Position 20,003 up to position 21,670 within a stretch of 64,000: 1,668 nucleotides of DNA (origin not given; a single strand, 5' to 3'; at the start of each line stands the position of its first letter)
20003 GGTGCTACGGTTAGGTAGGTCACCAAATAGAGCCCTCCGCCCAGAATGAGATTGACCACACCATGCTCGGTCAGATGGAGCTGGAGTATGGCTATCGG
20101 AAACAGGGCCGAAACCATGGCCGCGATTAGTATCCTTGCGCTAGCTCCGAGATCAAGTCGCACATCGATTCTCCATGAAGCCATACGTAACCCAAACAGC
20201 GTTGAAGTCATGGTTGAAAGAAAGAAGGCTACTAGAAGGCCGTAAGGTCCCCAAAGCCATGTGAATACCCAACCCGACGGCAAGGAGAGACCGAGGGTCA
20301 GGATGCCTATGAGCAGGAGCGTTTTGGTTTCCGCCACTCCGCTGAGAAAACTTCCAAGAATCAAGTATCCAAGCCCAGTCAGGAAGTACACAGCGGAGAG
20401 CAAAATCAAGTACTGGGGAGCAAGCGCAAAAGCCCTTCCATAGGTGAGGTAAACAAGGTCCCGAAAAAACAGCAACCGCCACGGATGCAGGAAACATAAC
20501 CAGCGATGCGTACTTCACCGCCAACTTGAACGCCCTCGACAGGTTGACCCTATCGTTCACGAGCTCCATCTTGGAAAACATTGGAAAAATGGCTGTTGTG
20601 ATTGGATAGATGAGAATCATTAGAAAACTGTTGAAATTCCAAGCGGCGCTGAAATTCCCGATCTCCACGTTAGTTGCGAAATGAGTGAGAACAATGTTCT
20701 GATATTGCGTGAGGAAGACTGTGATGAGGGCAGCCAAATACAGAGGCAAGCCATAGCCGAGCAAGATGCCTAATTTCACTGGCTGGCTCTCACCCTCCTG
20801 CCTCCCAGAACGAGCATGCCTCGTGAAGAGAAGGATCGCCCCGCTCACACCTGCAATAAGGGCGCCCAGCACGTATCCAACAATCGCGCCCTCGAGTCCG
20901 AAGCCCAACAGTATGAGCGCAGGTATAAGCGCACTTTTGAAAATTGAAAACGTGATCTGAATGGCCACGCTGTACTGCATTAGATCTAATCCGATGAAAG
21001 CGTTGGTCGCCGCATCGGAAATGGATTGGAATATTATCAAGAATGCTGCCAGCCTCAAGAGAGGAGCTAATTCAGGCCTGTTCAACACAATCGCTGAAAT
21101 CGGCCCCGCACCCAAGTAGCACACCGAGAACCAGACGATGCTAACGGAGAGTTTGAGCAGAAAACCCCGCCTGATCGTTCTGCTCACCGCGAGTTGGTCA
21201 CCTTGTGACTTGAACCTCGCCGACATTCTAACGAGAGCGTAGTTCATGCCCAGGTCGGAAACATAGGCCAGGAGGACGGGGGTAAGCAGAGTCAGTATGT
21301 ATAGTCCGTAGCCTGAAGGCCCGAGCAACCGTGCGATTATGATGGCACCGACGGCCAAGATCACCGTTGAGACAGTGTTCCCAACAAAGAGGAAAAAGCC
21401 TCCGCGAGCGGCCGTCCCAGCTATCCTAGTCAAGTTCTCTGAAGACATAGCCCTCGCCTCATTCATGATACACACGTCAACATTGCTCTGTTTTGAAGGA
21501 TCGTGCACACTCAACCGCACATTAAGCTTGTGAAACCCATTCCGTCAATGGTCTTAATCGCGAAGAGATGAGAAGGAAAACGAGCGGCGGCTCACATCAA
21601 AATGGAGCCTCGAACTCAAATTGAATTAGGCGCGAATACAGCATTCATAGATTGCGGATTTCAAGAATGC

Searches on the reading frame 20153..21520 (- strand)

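Call 24: search_protein_families(library=ncbifam, proteins=[window:20153-21520:-], max_evalue=0.01)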
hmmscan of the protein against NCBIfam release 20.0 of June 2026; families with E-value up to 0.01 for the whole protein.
window:20153-21520:- (455 aa): 2 families
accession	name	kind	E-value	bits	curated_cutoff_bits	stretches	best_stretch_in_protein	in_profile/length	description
NF058658.1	Oglyco_Wzx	exception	1.8e-10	40.4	720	1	36-351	9-307/478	O-glycosylation flippase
TIGR02900.1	spore_V_B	equivalog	3.6e-10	39.2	372.3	1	39-354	3-338/488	stage V sporulation protein B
